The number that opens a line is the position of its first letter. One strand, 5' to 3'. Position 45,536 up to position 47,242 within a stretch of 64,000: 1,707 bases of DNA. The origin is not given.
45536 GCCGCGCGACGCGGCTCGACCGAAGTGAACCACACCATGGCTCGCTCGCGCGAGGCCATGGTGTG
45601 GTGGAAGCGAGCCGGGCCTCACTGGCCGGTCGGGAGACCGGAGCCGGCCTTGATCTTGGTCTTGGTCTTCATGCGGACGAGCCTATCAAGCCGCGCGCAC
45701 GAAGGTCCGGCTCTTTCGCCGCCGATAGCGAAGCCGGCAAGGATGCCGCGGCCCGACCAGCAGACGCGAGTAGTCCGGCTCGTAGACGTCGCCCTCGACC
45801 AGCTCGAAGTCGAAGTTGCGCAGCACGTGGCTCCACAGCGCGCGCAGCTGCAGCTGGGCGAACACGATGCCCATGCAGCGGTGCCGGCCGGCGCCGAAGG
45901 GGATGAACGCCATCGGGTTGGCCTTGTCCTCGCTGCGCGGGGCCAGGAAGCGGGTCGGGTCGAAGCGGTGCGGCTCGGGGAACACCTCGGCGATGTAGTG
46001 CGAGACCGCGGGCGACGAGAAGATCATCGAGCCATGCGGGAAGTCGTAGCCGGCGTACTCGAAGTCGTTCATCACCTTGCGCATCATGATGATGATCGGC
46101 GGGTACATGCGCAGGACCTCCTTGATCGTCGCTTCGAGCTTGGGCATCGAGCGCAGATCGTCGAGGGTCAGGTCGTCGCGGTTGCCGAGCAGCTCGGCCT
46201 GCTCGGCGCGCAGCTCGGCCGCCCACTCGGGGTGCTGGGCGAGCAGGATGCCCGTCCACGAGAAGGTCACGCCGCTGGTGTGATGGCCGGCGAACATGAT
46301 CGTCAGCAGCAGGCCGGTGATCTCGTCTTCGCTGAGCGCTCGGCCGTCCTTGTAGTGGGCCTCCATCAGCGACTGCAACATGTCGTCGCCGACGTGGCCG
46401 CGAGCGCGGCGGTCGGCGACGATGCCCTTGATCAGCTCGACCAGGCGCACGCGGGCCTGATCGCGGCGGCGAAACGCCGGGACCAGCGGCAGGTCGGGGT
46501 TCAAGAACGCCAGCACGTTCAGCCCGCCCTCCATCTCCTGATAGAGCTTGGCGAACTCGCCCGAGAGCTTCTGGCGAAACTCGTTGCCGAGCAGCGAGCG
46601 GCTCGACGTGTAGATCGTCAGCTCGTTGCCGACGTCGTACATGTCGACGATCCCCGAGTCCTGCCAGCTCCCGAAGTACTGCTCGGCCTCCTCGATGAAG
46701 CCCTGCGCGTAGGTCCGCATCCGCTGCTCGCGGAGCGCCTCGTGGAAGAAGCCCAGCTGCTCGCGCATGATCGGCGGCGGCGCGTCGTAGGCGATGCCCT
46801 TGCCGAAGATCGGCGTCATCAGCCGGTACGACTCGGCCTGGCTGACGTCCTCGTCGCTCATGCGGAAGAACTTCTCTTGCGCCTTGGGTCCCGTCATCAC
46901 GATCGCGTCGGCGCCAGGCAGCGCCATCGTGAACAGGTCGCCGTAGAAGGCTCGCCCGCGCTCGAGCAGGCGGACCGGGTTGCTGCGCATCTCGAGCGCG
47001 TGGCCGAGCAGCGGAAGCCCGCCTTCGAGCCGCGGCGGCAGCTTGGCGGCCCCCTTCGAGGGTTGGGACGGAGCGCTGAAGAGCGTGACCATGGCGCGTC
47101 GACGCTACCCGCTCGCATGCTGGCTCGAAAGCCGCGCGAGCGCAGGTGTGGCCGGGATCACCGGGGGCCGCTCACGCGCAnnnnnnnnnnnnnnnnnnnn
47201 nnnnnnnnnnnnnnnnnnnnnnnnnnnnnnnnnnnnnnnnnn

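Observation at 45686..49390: CYP51-like sterol 14-alpha-demethylase in a same-strand string with an RCC1-repeat protein and a LysM-M74 endopeptidase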

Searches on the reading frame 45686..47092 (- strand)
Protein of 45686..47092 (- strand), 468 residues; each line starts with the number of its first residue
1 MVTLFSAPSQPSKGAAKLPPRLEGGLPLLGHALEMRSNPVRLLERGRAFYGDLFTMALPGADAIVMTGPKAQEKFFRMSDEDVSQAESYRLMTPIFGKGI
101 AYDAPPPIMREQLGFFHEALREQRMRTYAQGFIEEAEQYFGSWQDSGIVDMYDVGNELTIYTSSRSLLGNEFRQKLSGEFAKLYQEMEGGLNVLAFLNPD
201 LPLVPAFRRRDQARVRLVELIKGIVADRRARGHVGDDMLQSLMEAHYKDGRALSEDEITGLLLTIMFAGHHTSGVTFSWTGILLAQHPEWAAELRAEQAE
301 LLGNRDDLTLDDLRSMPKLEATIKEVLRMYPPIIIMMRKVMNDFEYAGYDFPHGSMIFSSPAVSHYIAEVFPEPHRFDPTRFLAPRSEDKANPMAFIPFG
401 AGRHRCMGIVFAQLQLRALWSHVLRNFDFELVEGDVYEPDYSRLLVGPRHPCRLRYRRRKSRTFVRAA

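Call 3: search_protein_families(library=pfam, proteins=[window:45686-47092:-])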
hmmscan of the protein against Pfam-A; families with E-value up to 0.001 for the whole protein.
window:45686-47092:- (468 aa): 1 family
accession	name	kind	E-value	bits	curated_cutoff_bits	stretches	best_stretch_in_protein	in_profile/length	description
PF00067.27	p450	-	1.6e-68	232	22.8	1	20-443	1-448/462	Cytochrome P450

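Call 4: search_protein_families(library=ncbifam, proteins=[window:45686-47092:-])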
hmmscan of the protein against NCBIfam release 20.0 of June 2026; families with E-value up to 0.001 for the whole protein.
window:45686-47092:- (468 aa): 9 families
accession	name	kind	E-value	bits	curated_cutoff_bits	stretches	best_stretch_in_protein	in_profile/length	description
NF051859.1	AlbFlvMonOxTrpSyn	equivalog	3.1e-54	184.3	700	1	10-434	12-434/457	bifunctional albaflavenone monooxygenase/terpene synthase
NF045812.1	PentlenOxigase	equivalog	2.4e-48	165.1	800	1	24-429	8-411/444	pentalenene oxygenase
NF050147.1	aminopyruv_ApyO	equivalog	1.2e-43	149.5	525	1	117-458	96-423/444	RiPP biosynthesis cytochrome P450 ApyO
NF053744.1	FAProxCypCBc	equivalog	4.6e-17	61.7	600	1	43-436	26-393/416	CYP152 family fatty-acid peroxygenase CypC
TIGR04538.1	P450_cycloAA_1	subfamily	5.2e-16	58.5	500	1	216-426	176-365/395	cytochrome P450, cyclodipeptide synthase-associated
NF041802.1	P450_SolI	exception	1.3e-11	43.6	850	1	198-445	196-412/424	solanimycin biosynthesis cytochrome P450 SolI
NF045816.1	PentlenlactSyn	equivalog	1.2e-08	34.1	700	1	215-301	182-262/396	pentalenolactone synthase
NF041177.1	Cyp119_Thmprot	equivalog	7.1e-06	25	680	1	318-426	241-339/368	cytochrome P450 Cyp119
TIGR04515.1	P450_rel_GT_act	subfamily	0.0003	20.3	343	1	290-386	231-327/386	P450-derived glycosyltransferase activator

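Call 5: search_solved_structures(query=window:45686-47092:-, max_evalue=1e-10, show_alignments=2)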
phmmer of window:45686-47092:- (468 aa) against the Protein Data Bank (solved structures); distinct sequences matched with E-value up to 1e-10: 299 (the best 60 are shown).
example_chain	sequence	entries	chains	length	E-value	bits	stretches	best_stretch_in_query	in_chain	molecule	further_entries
6mcw_A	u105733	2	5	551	7.7e-120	403.8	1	16-464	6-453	Cytochrome P450 51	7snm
7jj1_A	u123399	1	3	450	1.2e-119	403.2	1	16-460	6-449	Cytochrome P450 51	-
6mi0_A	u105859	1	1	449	1.7e-119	402.7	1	16-459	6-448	Cytochrome P450 51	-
6q2c_A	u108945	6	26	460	1.6e-110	373.1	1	14-459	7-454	Obtusifoliol 14alphademethylase | Obtusifoliol 14alphademethylase, putative | sterol 14a-demethylase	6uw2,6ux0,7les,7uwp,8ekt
1u13_A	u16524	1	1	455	1.3e-109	370.1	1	18-460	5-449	Cytochrome P450 51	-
1x8v_A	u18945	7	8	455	1.9e-109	369.5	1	18-460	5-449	Cytochrome P450 51 | STEROL 14ALPHA-DEMETHYLASE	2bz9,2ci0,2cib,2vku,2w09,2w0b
1e9x_A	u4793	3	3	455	2.7e-109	369.1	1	18-460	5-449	CYTOCHROME P450 51-LIKE RV0764C | CYTOCHROME P450 51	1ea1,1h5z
7tef_A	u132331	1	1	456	1.2e-108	366.9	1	18-461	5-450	Cytochrome P450 51B1 Cyp51B1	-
2w0a_A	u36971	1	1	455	1.3e-108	366.8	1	18-460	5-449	CYTOCHROME P450 51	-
8yqo_A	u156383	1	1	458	1.3e-93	317.3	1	14-461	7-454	Lanosterol 14-alpha demethylase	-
4uhl_A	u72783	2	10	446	1.1e-92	314.3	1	17-460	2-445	STEROL 14-ALPHA DEMETHYLASE | Lanosterol 14-alpha demethylase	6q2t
3jus_A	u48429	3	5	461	1.2e-92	314.2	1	15-461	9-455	Lanosterol 14-alpha demethylase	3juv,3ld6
8ss0_A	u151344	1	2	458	8.4e-92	311.4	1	14-461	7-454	Lanosterol 14-alpha demethylase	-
6uez_A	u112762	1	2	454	1.4e-91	310.7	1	14-460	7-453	Lanosterol 14-alpha demethylase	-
8sbi_A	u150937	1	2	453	2.1e-91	310.1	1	14-459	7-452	Lanosterol 14-alpha demethylase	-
9wat_A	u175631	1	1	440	4.9e-64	219.8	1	20-459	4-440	Cytochrome P450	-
3dbg_A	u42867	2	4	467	6e-40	140.5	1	7-435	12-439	Putative cytochrome P450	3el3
2ve3_A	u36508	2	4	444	1.1e-39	139.6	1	16-438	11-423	PUTATIVE CYTOCHROME P450 120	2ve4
7wzl_A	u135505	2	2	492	7.2e-34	120.4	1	13-456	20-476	Putative cytochrome P450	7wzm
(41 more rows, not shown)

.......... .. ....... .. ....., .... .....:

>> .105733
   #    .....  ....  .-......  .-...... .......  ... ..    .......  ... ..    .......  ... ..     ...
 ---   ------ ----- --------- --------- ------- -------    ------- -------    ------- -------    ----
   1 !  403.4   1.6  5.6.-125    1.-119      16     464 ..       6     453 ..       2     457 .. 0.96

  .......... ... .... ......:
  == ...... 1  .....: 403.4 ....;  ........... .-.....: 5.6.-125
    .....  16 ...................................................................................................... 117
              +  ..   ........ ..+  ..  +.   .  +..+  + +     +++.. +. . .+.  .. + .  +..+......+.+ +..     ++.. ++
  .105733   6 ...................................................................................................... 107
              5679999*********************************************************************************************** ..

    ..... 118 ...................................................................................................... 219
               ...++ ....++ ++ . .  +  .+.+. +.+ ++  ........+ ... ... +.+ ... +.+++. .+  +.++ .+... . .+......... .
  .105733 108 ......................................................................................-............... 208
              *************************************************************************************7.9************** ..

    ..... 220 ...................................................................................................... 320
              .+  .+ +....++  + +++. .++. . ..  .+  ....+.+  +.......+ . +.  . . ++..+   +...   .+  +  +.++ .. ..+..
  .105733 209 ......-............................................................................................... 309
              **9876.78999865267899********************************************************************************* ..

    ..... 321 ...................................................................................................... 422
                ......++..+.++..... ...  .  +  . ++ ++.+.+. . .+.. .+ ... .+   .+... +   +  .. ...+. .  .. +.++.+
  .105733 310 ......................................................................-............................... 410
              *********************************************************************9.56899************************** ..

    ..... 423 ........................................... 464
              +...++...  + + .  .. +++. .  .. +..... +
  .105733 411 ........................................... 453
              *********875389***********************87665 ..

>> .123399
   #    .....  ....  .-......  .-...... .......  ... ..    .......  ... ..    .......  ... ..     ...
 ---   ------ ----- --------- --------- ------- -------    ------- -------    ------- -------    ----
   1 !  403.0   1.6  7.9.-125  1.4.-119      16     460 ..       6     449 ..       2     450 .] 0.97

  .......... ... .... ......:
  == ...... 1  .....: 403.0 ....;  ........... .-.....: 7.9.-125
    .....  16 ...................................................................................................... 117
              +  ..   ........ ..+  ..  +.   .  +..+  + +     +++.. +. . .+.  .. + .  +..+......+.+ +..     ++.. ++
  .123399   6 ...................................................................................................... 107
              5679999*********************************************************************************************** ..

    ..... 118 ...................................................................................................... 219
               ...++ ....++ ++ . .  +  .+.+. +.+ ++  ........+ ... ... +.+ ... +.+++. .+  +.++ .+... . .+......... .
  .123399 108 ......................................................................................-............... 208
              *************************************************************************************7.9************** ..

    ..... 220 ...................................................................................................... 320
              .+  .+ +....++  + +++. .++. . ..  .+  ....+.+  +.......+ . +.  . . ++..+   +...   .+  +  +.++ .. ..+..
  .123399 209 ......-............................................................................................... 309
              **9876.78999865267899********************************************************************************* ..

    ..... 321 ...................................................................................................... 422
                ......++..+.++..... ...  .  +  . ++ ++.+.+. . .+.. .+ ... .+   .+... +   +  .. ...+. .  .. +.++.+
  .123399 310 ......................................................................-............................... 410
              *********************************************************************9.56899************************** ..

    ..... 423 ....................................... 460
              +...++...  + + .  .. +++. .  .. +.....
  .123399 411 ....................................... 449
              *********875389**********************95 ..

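Call 10: find_encoding_contigs(protein=window:45686-47092:-, flank=10000, max_places=6)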
Protein window:45686-47092:- (468 aa): no gene with exactly this product is on record in the collection.

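Call 11: find_homologous_proteins(query=window:45686-47092:-, max_evalue=1e-30)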
Query window:45686-47092:- (468 aa): 1199 proteins with E <= 1e-30 among 8000 candidates; the best 120 are listed.
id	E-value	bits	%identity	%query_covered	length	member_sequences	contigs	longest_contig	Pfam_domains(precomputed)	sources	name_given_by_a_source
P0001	3.1e-296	1000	93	100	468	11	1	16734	PF00067.28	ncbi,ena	-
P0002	1.8e-292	988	92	100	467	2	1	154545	PF00067.28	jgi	jgi:sterol 14-demethylase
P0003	1.6e-283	958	91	98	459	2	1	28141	PF00067.28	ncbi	-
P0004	5.2e-261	884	81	96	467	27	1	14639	PF00067.28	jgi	jgi:sterol 14alpha-demethylase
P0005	5.6e-258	874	80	99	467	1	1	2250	PF00067.28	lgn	-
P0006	5.7e-255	864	81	100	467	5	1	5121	PF00067.28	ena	-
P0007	1.5e-254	863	81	98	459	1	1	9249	PF00067.28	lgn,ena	-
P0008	3.5e-253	858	81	96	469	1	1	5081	PF00067.28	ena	-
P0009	9.5e-252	854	78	100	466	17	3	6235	PF00067.28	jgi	jgi:sterol 14-demethylase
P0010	4.8e-250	848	78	97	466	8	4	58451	PF00067.28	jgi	jgi:sterol 14-demethylase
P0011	9.1e-250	847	78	97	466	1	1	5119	PF00067.28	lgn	-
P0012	1.8e-249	846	78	97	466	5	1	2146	PF00067.28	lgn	-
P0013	3.4e-249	845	78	100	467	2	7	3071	PF00067.28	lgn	-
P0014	1.6e-248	843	78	96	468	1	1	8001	PF00067.28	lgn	-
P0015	2.2e-248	842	78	100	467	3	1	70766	PF00067.28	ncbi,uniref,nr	ncbi:cytochrome P450 [Enhygromyxa salina]|uniref:Lanosterol 14-alpha demethylase n=1 Tax=Enhygromyxa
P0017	5.3e-243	825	76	99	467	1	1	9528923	PF00067.28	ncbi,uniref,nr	ncbi:cytochrome P450 [Pseudenhygromyxa sp. WMMC2535]|uniref:cytochrome P450 n=1 Tax=Pseudenhygromyxa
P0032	5.1e-206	703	69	97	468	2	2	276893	PF00067.28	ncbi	ncbi:MAG: cytochrome P450 [Nannocystaceae bacterium]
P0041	1.1e-203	695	68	97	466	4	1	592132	PF00067.28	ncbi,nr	ncbi:MAG: cytochrome P450 [Deltaproteobacteria bacterium]|nr:cytochrome P450 [Deltaproteobacteria ba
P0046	1.9e-202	691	64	99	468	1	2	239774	PF00067.28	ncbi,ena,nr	ncbi:MAG: cytochrome P450 [Myxococcales bacterium]|nr:cytochrome P450 [Myxococcales bacterium] MCB97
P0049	1.8e-201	688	66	95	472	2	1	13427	PF00067.28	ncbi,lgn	ncbi:MAG: cytochrome P450 [Nannocystaceae bacterium]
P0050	3.1e-201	687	67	96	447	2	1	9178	PF00067.28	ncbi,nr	ncbi:MAG: cytochrome P450 [Deltaproteobacteria bacterium]|nr:cytochrome P450 [Nannocystaceae bacteri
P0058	2.2e-199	681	65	90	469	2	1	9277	PF00067.28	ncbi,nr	ncbi:MAG: cytochrome P450 [Deltaproteobacteria bacterium]|nr:cytochrome P450 [Deltaproteobacteria ba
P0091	3.8e-190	651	62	96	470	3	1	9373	PF00067.28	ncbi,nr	ncbi:MAG: cytochrome P450 [Myxococcales bacterium]|nr:cytochrome P450 [Myxococcales bacterium]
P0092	3.0e-188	644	61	98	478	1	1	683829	PF00067.28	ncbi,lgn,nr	ncbi:MAG: cytochrome P450 [Myxococcales bacterium]|nr:cytochrome P450 [Myxococcales bacterium]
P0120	2.0e-170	585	58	94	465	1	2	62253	PF00067.28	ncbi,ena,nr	ncbi:MAG: cytochrome P450 [Nannocystaceae bacterium]|nr:cytochrome P450 [Myxococcales bacterium]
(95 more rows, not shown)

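Call 12: find_encoding_contigs(protein=P0002, flank=10000, max_places=2)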
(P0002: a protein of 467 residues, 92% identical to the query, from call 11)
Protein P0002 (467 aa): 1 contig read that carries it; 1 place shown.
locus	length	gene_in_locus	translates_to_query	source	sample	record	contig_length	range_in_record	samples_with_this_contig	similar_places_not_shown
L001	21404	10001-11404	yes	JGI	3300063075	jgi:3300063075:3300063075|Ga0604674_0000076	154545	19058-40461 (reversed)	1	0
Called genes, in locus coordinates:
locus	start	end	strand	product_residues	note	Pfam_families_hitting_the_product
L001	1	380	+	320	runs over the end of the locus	PF16811:TAtT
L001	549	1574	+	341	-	PF03480:DctP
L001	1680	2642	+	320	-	PF04290:DctQ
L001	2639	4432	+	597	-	PF03553:Na_H_antiporter (faint), PF06808:DctM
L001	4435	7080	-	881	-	PF01326:PPDK_N, PF27448:Rph_4th, PF00391:PEP-utilizers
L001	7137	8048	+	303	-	-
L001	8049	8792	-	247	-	PF04376:ATE_N, PF04377:ATE_C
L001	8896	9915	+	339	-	PF01476:LysM, PF03411:Peptidase_M74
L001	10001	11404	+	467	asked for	PF00067:p450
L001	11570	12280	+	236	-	-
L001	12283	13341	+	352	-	-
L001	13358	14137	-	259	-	PF00106:adh_short, PF01370:Epimerase, PF08659:KR, PF13561:adh_short_C2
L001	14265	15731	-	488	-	PF24297:DUF7481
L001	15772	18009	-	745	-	PF00916:Sulfate_transp, PF01740:STAS (faint), PF00484:Pro_CA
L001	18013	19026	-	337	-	PF01740:STAS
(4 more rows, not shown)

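Call 13: find_encoding_contigs(protein=P0015, flank=10000, max_places=2)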
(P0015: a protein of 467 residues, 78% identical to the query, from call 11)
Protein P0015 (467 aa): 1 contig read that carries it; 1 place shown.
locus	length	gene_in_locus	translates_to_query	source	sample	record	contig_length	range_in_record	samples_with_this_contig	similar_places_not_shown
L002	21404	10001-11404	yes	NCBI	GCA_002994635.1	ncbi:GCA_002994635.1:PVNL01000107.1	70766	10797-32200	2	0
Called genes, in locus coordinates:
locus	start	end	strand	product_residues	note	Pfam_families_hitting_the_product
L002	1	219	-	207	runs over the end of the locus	PF05019:Coq4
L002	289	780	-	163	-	-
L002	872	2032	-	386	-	-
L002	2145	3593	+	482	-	-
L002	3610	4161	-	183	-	-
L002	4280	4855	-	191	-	PF00849:PseudoU_synth_2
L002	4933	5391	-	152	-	PF01281:Ribosomal_L9_N, PF03948:Ribosomal_L9_C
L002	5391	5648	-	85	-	PF01084:Ribosomal_S18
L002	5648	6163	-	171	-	PF01250:Ribosomal_S6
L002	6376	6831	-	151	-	-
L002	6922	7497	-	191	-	PF12844:HTH_19, PF13560:HTH_31, PF01381:HTH_3, PF13443:HTH_26, PF07883:Cupin_2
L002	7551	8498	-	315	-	PF26745:SPM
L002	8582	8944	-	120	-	-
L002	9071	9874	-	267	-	PF03437:BtpA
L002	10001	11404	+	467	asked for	PF00067:p450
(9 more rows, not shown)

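Call 14: find_encoding_contigs(protein=P0017, flank=10000, max_places=2)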
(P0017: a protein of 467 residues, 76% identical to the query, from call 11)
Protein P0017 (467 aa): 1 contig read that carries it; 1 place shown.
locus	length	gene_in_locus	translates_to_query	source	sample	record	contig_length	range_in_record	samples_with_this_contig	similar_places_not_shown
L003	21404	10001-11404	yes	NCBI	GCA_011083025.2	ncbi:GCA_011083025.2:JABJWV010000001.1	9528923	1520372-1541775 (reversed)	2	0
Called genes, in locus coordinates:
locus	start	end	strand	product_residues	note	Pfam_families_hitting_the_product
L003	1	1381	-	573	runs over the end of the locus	PF00089:Trypsin, PF13365:Trypsin_2, PF14200:RicinB_lectin_2 (weak), PF00652:Ricin_B_lectin, PF03498:CDtoxinA (weak), PF14200:RicinB_lectin_2 (weak)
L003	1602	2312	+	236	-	-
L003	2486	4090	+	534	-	-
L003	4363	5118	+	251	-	-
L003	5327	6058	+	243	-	-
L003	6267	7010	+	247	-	-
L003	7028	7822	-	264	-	PF03437:BtpA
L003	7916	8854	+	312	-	PF00165:HTH_AraC, PF12833:HTH_18, PF00165:HTH_AraC (weak), PF06445:GyrI-like, PF14526:Cass2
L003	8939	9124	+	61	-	PF00106:adh_short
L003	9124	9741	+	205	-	PF00106:adh_short, PF13561:adh_short_C2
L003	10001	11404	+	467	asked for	PF00067:p450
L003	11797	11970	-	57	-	-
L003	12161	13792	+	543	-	PF24517:CBM96 (faint)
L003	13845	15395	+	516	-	PF02225:PA, PF04389:Peptidase_M28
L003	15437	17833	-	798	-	PF13676:TIR_2, PF18163:LD_cluster2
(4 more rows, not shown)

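Call 15: find_encoding_contigs(protein=P0001, flank=10000, max_places=2)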
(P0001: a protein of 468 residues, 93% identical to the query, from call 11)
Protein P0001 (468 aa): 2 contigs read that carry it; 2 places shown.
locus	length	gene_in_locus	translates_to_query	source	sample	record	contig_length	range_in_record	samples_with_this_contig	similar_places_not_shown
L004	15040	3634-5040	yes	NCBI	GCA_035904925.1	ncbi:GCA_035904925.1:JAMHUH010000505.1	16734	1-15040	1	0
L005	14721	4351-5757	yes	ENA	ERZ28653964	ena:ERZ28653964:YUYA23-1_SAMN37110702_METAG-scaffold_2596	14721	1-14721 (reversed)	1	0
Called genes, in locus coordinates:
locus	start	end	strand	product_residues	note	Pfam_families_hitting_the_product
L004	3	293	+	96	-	?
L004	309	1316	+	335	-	-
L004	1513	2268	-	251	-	PF04376:ATE_N, PF04377:ATE_C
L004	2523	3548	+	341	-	PF01476:LysM, PF03411:Peptidase_M74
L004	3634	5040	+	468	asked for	PF00067:p450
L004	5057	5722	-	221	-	-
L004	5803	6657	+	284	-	PF00753:Lactamase_B, PF17778:WHD_BLACT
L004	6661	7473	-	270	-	PF00561:Abhydrolase_1, PF12146:Hydrolase_4, PF12697:Abhydrolase_6, PF03096:Ndr, PF12146:Hydrolase_4 (weak)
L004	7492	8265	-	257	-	-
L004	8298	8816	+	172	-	-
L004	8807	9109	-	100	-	PF10262:Rdx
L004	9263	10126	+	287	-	PF00753:Lactamase_B, PF12706:Lactamase_B_2 (weak)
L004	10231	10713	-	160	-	PF00856:SET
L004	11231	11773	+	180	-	-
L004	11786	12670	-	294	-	-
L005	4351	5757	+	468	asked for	PF00067:p450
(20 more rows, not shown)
